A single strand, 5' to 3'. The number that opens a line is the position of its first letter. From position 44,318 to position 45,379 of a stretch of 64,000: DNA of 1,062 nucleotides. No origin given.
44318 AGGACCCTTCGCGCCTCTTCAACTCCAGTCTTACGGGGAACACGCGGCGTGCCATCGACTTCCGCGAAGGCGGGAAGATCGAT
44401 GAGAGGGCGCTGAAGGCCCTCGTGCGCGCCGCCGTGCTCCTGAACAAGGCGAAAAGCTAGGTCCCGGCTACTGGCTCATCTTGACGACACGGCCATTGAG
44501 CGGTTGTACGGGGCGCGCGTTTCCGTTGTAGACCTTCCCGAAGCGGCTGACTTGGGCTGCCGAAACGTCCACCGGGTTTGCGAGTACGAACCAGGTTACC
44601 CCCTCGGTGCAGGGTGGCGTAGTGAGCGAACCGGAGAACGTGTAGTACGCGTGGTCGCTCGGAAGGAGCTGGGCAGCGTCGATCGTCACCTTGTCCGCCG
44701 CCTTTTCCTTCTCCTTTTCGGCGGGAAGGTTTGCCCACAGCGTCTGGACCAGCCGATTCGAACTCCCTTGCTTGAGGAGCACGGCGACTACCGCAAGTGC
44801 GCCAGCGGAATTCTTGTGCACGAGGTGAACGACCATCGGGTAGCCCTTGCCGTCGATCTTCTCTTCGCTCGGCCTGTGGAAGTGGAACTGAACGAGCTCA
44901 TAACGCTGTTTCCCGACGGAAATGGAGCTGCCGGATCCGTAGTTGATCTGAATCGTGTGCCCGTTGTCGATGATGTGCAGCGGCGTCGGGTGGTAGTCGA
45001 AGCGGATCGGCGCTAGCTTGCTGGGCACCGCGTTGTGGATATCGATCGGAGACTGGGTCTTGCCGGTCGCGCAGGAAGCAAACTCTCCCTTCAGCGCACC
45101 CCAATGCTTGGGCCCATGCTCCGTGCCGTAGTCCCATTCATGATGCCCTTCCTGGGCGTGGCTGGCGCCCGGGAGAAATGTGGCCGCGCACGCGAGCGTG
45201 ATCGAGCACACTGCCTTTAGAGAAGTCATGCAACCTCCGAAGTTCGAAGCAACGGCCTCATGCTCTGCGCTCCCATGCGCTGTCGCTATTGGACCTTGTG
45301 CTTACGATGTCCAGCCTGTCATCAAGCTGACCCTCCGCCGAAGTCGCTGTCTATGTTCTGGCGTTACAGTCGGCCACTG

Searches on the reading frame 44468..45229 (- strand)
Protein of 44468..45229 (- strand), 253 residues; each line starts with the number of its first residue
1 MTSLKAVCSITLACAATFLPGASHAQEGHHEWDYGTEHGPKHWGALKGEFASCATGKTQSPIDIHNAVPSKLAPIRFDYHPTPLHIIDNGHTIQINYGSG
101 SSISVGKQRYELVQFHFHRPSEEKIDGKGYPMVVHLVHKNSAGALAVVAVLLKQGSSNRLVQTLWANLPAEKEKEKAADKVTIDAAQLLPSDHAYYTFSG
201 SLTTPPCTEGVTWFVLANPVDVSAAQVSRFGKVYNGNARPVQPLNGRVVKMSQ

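Call 86: search_protein_families(library=pfam, proteins=[window:44468-45229:-], max_evalue=0.001)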
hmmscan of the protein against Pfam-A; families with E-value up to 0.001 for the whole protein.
window:44468-45229:- (253 aa): 1 family
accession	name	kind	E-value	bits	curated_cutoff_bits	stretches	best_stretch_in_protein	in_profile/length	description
PF00194.26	Carb_anhydrase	-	4e-47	161.4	27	1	38-252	1-253/254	Eukaryotic-type carbonic anhydrase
